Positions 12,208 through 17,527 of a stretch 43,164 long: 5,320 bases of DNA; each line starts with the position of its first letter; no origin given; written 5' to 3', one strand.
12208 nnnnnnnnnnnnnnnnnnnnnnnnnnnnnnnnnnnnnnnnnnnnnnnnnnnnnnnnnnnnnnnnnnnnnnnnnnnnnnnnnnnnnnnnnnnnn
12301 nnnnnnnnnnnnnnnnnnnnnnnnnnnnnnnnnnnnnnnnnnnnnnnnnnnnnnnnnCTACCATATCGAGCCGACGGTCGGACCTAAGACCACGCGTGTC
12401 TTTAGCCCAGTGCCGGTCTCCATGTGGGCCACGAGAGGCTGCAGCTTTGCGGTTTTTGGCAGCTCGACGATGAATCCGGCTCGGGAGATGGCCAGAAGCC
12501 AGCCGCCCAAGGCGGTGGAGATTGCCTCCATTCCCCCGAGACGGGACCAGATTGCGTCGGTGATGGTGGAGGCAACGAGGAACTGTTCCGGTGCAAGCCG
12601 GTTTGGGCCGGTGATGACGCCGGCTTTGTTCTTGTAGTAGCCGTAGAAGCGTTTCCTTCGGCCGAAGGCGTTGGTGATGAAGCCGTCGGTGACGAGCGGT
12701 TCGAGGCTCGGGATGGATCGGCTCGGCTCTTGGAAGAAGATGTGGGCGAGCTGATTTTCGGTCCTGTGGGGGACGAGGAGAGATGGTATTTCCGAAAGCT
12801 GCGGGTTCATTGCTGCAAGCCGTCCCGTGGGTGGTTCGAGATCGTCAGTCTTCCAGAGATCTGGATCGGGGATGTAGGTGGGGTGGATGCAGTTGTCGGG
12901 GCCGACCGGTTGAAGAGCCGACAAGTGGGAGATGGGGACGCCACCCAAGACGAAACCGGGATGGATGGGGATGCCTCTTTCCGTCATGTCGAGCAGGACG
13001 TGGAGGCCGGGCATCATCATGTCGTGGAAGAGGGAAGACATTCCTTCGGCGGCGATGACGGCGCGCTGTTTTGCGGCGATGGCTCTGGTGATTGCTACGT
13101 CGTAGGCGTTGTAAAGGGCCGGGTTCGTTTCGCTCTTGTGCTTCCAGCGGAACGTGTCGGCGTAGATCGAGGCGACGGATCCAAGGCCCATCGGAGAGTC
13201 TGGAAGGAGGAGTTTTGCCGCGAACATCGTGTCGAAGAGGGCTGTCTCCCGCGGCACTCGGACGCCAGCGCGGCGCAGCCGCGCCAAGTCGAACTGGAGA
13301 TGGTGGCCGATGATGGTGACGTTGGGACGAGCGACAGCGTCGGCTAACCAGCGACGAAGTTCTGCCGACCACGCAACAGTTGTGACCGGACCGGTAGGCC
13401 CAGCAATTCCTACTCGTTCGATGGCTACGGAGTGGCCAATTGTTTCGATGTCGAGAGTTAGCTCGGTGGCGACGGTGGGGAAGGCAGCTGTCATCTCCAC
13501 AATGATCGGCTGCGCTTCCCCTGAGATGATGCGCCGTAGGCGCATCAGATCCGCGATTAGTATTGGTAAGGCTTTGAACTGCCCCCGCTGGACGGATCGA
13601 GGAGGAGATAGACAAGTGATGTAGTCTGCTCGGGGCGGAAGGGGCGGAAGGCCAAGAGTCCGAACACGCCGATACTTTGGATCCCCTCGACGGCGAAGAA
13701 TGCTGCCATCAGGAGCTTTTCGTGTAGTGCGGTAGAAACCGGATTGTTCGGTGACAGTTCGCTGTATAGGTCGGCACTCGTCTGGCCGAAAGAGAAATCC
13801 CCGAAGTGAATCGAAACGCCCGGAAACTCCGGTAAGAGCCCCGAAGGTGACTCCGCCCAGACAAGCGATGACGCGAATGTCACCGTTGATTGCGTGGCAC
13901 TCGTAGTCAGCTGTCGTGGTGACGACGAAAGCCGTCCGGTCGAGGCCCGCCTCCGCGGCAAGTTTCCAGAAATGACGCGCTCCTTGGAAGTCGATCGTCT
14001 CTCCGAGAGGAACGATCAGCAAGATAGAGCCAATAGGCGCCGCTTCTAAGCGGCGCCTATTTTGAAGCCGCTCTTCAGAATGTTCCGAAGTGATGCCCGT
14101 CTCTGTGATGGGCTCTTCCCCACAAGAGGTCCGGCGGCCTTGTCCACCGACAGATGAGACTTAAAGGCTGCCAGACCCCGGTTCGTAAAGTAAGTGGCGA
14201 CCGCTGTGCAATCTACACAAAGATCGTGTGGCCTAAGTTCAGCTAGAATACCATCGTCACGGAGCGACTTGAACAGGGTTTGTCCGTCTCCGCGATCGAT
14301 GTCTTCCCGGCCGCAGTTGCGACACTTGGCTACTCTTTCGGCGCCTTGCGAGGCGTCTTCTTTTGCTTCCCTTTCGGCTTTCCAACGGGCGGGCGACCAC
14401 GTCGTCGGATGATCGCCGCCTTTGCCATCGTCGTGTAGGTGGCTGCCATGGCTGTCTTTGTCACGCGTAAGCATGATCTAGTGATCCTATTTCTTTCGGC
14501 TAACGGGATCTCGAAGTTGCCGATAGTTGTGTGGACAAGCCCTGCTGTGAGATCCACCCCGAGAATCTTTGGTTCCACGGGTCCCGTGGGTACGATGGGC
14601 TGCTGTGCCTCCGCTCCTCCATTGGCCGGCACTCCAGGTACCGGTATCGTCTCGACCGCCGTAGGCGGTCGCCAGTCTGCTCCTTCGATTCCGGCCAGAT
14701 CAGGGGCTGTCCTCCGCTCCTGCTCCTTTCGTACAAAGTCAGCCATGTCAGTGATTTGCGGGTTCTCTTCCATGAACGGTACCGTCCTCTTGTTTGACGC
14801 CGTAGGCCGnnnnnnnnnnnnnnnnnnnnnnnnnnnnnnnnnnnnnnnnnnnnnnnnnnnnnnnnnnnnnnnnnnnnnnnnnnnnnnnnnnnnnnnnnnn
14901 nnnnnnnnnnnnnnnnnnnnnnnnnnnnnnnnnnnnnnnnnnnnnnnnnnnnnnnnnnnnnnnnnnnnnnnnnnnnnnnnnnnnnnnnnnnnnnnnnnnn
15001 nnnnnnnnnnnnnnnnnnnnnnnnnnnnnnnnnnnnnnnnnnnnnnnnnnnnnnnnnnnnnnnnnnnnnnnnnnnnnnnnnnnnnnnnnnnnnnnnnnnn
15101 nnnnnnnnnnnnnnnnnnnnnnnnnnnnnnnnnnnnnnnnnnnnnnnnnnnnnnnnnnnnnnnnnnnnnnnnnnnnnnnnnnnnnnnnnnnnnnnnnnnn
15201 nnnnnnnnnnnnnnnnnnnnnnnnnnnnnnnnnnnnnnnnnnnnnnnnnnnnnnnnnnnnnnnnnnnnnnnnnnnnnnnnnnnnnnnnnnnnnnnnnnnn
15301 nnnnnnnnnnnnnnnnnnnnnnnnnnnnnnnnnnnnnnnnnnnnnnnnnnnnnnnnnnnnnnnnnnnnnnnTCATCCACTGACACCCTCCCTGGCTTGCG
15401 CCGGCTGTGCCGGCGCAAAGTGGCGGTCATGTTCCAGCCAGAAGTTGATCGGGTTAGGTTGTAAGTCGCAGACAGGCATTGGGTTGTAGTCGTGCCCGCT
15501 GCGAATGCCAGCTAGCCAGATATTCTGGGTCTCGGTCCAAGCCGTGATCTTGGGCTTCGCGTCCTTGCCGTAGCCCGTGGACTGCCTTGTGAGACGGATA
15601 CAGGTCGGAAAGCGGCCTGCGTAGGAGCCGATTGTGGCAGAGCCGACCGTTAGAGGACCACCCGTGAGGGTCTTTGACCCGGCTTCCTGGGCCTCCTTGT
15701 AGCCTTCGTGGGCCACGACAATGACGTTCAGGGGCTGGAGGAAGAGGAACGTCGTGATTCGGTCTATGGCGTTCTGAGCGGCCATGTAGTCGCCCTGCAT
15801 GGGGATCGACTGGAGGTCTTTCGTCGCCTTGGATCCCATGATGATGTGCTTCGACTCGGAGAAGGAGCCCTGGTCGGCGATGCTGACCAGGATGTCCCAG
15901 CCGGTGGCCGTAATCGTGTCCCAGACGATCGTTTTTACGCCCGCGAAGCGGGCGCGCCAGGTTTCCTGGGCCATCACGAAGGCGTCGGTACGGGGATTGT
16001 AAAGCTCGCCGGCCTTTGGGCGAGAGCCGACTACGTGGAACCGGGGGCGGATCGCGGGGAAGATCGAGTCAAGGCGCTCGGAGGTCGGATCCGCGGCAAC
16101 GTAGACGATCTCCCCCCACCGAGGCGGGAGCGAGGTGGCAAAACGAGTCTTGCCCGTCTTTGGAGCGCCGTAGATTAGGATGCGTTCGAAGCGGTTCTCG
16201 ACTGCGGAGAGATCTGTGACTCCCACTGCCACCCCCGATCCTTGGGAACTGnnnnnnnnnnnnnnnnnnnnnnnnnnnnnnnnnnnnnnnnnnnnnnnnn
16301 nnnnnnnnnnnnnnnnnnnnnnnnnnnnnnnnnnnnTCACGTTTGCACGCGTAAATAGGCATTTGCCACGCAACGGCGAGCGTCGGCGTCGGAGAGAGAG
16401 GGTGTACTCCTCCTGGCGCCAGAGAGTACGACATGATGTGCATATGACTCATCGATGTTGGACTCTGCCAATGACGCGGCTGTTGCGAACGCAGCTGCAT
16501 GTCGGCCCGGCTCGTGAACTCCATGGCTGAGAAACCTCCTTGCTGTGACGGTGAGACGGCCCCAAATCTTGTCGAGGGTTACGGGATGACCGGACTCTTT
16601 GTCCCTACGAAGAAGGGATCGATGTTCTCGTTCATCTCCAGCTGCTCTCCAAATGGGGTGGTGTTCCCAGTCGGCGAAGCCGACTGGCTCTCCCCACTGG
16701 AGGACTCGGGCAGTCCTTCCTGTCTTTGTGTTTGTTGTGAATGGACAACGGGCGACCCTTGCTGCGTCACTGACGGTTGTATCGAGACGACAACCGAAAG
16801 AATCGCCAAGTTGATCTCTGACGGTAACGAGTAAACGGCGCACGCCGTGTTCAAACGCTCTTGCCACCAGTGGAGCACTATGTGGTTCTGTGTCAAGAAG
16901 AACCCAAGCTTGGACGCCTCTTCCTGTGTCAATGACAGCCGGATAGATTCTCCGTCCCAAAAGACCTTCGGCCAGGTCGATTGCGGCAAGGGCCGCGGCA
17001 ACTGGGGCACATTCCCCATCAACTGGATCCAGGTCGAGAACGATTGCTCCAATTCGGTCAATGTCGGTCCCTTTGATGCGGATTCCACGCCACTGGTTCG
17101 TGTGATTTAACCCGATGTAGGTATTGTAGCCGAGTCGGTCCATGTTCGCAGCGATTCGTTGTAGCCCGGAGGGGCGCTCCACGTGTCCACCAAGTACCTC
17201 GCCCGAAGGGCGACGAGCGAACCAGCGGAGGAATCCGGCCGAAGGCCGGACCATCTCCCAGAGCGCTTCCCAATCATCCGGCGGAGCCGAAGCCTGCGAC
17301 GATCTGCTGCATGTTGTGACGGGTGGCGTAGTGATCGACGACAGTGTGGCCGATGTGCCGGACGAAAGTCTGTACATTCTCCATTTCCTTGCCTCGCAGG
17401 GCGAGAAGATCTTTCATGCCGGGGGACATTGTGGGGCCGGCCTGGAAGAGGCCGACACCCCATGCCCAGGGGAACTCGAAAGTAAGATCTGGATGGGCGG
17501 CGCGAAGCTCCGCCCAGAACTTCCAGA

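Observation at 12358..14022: PolA-like gene with an intact proofreading exonuclease but apparently no polymerase active site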

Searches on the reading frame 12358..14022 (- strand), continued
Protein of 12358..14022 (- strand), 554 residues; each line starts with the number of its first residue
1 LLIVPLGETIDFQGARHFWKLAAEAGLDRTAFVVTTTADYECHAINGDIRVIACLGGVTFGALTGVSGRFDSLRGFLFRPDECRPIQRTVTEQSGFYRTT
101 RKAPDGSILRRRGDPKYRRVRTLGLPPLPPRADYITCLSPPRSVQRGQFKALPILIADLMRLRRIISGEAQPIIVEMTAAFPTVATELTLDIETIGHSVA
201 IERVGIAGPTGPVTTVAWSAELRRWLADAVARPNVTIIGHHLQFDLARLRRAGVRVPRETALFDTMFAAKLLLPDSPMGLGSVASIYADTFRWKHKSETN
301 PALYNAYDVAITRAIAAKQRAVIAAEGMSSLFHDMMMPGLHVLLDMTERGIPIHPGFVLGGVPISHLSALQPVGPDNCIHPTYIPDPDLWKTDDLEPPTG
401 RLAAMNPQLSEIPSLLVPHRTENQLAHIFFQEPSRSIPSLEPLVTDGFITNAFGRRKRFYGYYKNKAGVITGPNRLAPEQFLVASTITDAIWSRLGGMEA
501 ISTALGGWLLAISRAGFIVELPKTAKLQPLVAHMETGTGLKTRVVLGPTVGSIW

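Call 85: find_encoding_contigs(protein=P0008, flank=10000, max_places=2)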
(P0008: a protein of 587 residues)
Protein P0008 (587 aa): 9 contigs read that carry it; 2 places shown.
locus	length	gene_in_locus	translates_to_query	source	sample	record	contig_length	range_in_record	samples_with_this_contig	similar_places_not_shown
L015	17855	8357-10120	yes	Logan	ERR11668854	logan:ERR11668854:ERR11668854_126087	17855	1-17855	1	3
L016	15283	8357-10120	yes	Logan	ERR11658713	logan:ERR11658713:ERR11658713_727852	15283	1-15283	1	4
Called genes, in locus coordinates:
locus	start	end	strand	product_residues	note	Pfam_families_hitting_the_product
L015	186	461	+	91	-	-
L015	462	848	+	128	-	-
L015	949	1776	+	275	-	PF20530:DUF6745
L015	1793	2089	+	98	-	-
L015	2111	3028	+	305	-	PF12705:PDDEXK_1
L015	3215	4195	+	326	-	-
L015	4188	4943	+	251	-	PF13578:Methyltransf_24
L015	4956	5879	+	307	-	-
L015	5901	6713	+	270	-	PF13479:AAA_24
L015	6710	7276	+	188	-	-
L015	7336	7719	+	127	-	-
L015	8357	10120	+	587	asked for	PF00476:DNA_pol_A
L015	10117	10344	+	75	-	-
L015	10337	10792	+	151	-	-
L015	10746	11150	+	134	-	PF08291:Peptidase_M15_3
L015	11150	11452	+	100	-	-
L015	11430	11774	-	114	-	PF16079:Phage_holin_5_2 (weak)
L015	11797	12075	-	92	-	-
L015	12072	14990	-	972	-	-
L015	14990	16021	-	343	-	-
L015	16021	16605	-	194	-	-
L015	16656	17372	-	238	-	-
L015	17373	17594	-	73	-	-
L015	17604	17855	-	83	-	?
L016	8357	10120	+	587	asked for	PF00476:DNA_pol_A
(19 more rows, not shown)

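Call 102: find_encoding_contigs(protein=P0087, flank=10000, max_places=2)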
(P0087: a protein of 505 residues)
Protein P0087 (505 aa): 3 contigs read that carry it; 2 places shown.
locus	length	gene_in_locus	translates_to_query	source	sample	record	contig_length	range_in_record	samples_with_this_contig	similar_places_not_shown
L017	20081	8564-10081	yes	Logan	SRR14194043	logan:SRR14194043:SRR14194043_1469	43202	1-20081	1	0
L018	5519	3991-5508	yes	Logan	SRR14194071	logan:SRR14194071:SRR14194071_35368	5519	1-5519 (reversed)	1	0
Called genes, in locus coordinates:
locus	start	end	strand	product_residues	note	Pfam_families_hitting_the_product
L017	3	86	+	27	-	?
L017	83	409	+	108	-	-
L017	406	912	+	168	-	-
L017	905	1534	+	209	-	-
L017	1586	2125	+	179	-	-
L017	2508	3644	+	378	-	-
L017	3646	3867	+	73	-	-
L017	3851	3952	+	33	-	-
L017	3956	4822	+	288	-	-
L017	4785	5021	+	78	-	-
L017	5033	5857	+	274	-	PF13479:AAA_24 (weak)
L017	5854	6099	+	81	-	-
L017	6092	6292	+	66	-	-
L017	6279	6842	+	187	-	-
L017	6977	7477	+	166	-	-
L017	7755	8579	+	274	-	PF03167:UDG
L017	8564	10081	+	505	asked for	PF00476:DNA_pol_A (weak)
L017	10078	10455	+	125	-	PF08291:Peptidase_M15_3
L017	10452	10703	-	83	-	-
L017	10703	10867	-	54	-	-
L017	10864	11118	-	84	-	-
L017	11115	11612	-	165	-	-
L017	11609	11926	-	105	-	-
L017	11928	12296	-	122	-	-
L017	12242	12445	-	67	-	-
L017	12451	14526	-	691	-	-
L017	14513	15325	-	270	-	-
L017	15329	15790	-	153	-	-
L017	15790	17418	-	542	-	-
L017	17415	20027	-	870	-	-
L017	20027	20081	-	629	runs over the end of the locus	-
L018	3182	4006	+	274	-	PF03167:UDG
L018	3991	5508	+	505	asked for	PF00476:DNA_pol_A (weak)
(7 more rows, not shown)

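Call 104: predict_structure(alignment_id=A8)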
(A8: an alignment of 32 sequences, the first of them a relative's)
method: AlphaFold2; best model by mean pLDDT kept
length: 554 residues; sequences in the alignment: 32
mean_pLDDT: 79.2   pTM: 0.82
mean pLDDT of the five models: 79.2, 77.6, 77.3, 77.1, 76.6
residues with pLDDT >= 90: 267; 70-90: 147; 50-70: 66; < 50: 74
segments of 3 or more residues with pLDDT < 50: 1-4, 47-52, 79-84, 327-375, 420-426
pLDDT, mean of each block of 10 residues (from residue 1): 47 71 83 57 52 72 80 63 61 90 85 88 89 92 90 92 90 92 95 94 84 94 93 92 95 90 84 75 95 97 95 88 52 29 29 27 28 51 90 94 92 72 48 76 92 94 90 92 95 94 88 93 93 96 88 56
secondary structure, 60 per line:
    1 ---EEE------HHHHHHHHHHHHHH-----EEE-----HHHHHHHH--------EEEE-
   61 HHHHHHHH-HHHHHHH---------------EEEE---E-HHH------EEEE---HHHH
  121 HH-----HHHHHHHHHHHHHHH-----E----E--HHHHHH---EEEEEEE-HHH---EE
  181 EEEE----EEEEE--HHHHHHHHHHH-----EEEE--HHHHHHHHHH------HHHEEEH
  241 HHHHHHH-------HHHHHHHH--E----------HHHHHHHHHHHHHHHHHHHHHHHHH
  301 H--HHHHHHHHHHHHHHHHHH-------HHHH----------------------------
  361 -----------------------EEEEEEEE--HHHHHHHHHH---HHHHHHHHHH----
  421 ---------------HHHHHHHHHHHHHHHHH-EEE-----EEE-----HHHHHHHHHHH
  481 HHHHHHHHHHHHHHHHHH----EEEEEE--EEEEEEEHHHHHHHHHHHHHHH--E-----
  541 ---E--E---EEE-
elements in order: E4-6 H13-26 E32-34 H40-47 E56-59 H61-68 H70-76 E92-95 E110-113 H117-122 H128-142 H156-161 E165-171 E179-184 E189-193 H196-206 E212-215 H218-227 E237-239 H240-247 H255-262 H276-301 H304-321 H329-332 E384-391 H394-403 H407-416 H436-452 E454-456 E462-464 H470-498 E503-508 E511-517 H518-532 E551-553

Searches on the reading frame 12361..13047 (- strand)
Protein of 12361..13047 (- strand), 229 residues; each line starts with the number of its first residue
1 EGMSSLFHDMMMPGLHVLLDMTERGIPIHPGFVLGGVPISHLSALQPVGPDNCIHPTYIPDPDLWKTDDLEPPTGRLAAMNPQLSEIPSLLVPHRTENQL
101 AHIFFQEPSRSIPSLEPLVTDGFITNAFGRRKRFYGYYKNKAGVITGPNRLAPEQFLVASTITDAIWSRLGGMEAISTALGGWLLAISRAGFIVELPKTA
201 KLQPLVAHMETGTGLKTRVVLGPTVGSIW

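Call 75: find_related_loci(query=A7, collection=metagenome_contigs, flank=8000)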
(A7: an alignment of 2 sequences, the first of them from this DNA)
Query A7 (229 aa) in metagenome_contigs; peptide patterns used: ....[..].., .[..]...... (x = any residue, [..] = any of these).
172 stretches matched a pattern, but none encodes a relative of the query by tblastn (E <= 1e-3).

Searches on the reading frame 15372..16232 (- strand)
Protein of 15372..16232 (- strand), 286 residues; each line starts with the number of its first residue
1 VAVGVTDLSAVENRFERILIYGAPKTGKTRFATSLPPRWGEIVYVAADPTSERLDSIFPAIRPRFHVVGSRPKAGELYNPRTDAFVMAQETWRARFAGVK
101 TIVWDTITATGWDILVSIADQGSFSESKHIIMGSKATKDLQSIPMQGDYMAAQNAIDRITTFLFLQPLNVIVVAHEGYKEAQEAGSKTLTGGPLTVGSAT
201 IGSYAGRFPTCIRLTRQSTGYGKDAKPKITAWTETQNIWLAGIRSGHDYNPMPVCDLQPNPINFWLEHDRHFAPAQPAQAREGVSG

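Call 12: search_protein_families(library=pfam, proteins=[window:15372-16232:-], max_evalue=0.01)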
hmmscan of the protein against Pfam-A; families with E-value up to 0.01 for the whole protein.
window:15372-16232:- (286 aa): 1 family
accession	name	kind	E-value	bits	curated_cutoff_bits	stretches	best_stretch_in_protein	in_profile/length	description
PF13479.12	AAA_24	-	1.1e-10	42.1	27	1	17-244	4-194/195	AAA domain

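Call 13: search_protein_families(library=phrogs, proteins=[window:15372-16232:-], max_evalue=0.01)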
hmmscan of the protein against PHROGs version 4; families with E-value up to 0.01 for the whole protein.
window:15372-16232:- (286 aa): 1 family
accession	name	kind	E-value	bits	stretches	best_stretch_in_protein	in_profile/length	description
phrog_124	-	DNA, RNA and nucleotide metabolism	3.6e-17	63.8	1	13-246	41-236/382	Sak4-like ssDNA annealing protein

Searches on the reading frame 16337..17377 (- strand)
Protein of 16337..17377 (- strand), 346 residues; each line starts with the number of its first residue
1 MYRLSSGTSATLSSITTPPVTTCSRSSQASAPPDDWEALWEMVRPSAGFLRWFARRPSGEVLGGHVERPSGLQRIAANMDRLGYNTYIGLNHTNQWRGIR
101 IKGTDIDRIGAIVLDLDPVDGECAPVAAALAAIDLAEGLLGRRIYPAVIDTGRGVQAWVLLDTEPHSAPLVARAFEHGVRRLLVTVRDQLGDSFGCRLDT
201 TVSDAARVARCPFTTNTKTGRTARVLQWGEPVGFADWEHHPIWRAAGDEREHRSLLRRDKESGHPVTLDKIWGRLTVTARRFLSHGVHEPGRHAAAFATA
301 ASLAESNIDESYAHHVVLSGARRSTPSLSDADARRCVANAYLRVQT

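Call 12: search_protein_families(library=pfam, proteins=[window:16337-17377:-], max_evalue=0.01)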
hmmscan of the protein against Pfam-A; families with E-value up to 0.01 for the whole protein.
window:16337-17377:- (346 aa): 0 families

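Call 13: search_protein_families(library=phrogs, proteins=[window:16337-17377:-], max_evalue=0.01)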
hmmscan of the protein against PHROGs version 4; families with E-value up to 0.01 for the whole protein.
window:16337-17377:- (346 aa): 2 families
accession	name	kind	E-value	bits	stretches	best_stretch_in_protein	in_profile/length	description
phrog_2478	-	DNA, RNA and nucleotide metabolism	8.1e-13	48.4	1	83-221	53-192/854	DNA polymerase/primase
phrog_9432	-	DNA, RNA and nucleotide metabolism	0.0079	16.2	0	86-228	63-191/437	replication protein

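Call 34: search_solved_structures(query=window:16337-17254:-, max_evalue=10, show_alignments=2)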
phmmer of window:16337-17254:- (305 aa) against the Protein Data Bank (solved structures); distinct sequences matched with E-value up to 10: 1.
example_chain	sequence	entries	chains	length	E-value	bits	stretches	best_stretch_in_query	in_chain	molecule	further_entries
9p6a_A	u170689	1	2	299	0.67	12.8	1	58-158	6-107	Mitogen-activated protein kinase kinase kinase 2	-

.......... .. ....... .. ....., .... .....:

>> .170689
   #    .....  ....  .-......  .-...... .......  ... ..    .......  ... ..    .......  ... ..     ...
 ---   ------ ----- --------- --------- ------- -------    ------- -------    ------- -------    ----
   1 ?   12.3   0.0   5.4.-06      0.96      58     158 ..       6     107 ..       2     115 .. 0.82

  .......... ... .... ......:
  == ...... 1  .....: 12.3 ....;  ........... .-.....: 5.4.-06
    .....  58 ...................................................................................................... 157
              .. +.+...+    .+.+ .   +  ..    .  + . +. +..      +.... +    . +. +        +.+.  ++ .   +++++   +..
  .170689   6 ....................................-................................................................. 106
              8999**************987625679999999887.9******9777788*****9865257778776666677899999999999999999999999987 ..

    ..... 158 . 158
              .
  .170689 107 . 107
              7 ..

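Call 36: search_protein_families(library=pfam, proteins=[window:16337-17254:-], max_evalue=0.1)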
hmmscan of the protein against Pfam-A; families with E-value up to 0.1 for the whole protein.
window:16337-17254:- (305 aa): 1 family
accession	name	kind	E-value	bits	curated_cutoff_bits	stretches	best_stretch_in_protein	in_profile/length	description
PF03843.18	Slp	-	0.024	14.5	22.5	1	219-278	62-121/153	Outer membrane lipoprotein Slp family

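Call 54: search_dna_similar(query=window:16337-17254:-, collection=phages, mode=protein, max_evalue=0.001, max_rows=15)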
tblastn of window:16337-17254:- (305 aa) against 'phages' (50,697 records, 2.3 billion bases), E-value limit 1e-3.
No match.
